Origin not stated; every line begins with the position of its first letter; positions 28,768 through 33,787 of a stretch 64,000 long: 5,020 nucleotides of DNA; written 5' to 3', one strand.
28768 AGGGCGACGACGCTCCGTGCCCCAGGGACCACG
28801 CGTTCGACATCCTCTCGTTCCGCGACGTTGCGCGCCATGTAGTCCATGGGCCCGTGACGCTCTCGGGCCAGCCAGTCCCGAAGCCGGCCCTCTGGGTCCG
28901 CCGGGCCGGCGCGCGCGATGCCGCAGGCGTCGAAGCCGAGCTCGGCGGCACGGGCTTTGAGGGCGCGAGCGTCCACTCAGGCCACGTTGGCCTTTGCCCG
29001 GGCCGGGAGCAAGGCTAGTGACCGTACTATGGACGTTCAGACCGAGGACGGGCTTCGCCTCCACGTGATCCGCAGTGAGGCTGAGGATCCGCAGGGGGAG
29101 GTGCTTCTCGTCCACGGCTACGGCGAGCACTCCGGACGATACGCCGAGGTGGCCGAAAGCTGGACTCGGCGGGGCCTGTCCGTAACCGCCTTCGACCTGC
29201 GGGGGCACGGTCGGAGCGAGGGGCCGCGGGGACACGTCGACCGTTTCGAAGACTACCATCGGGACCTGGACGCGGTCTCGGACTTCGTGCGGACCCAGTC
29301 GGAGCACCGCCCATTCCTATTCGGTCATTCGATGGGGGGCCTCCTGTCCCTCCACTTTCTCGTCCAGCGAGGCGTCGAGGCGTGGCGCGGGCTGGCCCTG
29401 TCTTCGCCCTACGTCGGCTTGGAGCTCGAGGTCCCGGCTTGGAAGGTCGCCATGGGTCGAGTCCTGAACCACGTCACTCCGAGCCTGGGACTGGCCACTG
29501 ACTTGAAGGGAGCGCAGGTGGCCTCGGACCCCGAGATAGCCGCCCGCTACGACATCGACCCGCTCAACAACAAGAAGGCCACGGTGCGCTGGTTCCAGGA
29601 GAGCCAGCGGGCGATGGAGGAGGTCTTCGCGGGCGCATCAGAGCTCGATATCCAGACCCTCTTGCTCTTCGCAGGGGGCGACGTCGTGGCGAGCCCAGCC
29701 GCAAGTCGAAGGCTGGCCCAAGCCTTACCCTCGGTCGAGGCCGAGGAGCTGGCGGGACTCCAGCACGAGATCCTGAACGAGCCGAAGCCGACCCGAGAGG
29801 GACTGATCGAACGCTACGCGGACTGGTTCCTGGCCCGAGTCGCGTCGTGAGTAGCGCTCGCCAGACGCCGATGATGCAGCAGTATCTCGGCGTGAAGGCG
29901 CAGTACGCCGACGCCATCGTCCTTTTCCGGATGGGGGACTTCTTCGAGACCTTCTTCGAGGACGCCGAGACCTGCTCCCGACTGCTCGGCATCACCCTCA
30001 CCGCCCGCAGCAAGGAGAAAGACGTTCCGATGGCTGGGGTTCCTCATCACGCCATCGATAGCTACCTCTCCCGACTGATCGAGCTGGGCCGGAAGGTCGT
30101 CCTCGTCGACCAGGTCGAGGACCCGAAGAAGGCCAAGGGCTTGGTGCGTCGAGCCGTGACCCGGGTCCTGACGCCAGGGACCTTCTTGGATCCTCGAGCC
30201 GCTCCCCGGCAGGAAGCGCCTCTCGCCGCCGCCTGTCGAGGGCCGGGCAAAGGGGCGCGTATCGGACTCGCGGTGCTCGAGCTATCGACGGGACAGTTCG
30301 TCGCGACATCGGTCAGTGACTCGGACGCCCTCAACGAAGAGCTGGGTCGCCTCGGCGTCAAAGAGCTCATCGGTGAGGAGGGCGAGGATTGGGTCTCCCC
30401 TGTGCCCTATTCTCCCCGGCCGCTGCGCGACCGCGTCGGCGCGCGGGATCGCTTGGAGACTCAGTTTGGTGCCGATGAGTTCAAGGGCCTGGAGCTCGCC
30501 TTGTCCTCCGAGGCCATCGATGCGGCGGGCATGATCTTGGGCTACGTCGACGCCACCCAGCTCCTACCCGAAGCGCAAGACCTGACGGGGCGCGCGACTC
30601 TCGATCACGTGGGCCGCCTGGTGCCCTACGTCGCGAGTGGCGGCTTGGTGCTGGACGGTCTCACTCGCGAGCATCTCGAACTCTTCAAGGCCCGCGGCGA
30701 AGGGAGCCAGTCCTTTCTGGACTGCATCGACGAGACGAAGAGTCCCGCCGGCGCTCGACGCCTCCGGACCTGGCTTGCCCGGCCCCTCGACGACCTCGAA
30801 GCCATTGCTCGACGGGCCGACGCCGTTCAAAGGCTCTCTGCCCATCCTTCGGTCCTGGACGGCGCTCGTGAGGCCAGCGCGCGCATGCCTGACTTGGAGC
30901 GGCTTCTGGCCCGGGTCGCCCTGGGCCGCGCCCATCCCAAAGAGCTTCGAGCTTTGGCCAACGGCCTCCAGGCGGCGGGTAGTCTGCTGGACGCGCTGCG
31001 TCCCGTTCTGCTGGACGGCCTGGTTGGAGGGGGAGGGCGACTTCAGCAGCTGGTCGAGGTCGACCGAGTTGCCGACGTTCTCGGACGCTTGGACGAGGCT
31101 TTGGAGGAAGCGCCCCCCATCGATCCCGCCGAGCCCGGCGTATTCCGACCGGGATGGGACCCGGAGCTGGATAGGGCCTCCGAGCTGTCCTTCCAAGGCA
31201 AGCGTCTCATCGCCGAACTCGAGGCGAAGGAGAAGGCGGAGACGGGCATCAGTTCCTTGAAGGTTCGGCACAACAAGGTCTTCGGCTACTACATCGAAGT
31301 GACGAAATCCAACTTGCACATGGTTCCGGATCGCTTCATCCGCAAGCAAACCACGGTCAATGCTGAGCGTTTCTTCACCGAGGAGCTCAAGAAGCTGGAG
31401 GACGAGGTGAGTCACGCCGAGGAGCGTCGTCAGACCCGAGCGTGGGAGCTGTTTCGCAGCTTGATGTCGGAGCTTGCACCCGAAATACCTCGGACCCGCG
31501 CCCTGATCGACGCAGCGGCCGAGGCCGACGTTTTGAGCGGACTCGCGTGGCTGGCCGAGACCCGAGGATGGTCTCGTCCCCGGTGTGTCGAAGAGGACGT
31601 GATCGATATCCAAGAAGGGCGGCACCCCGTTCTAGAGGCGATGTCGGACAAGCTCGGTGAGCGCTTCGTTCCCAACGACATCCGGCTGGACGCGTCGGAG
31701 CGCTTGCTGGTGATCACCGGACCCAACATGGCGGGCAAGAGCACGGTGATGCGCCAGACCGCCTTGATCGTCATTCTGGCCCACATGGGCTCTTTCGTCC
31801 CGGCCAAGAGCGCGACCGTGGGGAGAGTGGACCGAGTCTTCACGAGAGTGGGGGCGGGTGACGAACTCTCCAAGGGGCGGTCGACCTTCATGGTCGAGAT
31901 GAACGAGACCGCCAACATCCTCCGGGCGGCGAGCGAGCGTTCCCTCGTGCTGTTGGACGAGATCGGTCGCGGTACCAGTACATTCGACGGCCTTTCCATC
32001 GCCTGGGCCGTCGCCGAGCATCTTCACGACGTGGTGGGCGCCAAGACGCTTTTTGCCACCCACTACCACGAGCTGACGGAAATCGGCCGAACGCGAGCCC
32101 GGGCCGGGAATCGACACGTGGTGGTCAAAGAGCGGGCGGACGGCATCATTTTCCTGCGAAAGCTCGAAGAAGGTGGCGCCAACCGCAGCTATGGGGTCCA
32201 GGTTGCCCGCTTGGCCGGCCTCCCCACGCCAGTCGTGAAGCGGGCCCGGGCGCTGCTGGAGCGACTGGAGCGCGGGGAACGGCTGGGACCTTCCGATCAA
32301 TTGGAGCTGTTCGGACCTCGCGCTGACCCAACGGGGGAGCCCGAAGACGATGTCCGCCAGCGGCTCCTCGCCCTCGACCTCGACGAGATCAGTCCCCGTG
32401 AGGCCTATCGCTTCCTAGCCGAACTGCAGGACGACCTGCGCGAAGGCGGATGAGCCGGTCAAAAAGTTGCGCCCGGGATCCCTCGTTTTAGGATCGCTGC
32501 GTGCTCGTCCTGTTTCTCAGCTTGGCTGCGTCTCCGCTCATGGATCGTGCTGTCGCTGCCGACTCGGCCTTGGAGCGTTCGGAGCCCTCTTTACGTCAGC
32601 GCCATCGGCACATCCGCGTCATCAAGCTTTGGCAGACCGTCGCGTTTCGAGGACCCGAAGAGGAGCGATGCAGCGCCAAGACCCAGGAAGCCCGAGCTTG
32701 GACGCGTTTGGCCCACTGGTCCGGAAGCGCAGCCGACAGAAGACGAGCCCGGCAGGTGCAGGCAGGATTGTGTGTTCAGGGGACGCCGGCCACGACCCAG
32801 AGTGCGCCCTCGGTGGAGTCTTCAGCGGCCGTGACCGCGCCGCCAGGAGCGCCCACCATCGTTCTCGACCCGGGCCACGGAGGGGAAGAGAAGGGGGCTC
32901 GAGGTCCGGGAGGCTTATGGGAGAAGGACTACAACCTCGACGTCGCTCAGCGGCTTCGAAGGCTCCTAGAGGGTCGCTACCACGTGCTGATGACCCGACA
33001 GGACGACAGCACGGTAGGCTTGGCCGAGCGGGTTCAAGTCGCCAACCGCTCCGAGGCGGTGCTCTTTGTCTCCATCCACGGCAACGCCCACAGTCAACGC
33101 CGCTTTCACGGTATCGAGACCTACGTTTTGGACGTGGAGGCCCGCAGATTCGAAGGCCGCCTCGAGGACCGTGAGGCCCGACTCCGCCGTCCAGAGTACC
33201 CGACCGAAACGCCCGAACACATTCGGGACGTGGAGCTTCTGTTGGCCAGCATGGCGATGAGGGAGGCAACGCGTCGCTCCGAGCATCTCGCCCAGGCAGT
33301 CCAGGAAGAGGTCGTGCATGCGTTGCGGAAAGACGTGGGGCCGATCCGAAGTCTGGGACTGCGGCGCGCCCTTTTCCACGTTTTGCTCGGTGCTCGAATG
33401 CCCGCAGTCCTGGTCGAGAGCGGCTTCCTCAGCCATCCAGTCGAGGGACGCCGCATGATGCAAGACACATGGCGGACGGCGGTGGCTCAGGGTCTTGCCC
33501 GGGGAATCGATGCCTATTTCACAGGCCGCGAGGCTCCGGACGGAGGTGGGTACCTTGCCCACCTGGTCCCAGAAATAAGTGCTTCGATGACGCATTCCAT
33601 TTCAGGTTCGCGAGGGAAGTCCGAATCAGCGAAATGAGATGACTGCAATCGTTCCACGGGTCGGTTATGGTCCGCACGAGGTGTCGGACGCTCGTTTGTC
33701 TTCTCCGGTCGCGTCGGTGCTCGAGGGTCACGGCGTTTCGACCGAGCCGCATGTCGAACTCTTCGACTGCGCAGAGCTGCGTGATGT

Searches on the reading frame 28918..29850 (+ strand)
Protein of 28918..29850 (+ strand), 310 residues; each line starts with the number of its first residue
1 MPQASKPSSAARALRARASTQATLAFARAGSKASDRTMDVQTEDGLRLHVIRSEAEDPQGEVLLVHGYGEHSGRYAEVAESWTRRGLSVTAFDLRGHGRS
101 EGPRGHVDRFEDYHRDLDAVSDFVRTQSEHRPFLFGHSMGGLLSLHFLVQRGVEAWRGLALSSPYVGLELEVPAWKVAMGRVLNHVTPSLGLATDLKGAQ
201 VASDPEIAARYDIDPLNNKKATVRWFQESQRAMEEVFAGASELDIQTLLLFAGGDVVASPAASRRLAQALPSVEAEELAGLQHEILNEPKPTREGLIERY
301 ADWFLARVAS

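Call 47: search_protein_families(library=pfam, proteins=[window:28918-29850:+], max_evalue=0.001)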
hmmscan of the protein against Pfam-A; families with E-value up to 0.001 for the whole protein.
window:28918-29850:+ (310 aa): 5 families
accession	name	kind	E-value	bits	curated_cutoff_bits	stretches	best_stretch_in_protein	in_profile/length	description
PF12146.15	Hydrolase_4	-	2.3e-64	217.4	27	1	57-289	2-238/239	Serine aminopeptidase, S33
PF00561.26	Abhydrolase_1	-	1.3e-18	68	25.8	1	62-169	3-103/245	alpha/beta hydrolase fold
PF12697.13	Abhydrolase_6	-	8.5e-17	63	26.3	1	62-288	1-208/217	Alpha/beta hydrolase family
PF20408.4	Abhydrolase_11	-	0.00018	21.8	27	1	60-156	3-102/193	Alpha/beta hydrolase domain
PF02450.21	LCAT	-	0.00018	21.3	21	1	108-157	99-148/392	Lecithin:cholesterol acyltransferase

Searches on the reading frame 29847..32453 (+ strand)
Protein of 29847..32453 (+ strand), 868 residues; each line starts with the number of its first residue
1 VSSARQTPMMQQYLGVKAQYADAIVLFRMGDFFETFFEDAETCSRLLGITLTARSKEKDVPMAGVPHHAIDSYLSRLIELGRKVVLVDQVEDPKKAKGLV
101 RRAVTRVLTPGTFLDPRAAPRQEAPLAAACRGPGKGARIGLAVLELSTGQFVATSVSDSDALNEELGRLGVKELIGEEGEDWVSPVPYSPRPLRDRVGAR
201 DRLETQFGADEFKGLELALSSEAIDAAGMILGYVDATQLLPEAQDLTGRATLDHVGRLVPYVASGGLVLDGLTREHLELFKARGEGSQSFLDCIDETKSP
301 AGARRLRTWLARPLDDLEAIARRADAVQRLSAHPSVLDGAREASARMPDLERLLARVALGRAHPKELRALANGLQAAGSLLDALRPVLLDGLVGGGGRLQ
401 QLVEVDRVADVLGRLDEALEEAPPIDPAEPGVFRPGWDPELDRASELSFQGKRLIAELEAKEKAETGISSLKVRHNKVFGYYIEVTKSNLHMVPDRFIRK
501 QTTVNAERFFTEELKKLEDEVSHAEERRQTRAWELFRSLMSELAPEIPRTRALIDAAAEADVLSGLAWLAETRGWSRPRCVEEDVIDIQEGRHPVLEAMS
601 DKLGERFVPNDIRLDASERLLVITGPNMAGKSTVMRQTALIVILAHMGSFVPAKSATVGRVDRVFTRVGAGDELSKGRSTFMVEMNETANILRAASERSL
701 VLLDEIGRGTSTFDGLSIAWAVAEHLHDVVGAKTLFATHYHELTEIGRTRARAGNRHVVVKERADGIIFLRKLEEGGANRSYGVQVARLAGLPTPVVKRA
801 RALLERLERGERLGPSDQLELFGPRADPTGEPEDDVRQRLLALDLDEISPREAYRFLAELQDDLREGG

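Call 47: search_protein_families(library=pfam, proteins=[window:29847-32453:+], max_evalue=0.001)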
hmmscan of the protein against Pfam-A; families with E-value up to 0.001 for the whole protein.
window:29847-32453:+ (868 aa): 5 families
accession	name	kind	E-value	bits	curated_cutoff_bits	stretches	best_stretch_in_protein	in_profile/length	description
PF00488.27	MutS_V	-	2.5e-82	275.8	30.2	1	621-808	1-188/188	MutS domain V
PF01624.25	MutS_I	-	3.1e-41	140.6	20.6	1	7-115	1-111/113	MutS domain I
PF05192.23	MutS_III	-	6e-33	115.3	34.1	1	273-567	2-194/194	MutS domain III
PF05190.23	MutS_IV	-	5.2e-29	100.8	22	1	436-527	1-92/92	MutS family domain IV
PF05188.22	MutS_II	-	2.9e-13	50.8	25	1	127-239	4-126/133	MutS domain II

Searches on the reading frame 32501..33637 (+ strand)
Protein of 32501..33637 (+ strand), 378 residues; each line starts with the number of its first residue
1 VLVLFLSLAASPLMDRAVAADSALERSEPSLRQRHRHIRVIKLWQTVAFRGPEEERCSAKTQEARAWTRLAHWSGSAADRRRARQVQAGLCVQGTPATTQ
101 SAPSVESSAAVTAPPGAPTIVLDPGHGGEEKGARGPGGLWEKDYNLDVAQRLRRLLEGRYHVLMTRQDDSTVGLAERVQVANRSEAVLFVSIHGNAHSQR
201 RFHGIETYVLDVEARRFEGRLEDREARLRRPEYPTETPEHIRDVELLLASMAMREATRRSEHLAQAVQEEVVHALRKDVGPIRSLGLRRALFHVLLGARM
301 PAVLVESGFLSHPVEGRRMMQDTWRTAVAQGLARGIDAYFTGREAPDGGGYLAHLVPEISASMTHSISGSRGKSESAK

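Call 47: search_protein_families(library=pfam, proteins=[window:32501-33637:+], max_evalue=0.001)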
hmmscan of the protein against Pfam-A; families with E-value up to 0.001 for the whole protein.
window:32501-33637:+ (378 aa): 1 family
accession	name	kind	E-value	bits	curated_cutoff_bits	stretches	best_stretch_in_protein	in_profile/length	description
PF01520.23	Amidase_3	-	3e-47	161.3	27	1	120-337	1-173/174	N-acetylmuramoyl-L-alanine amidase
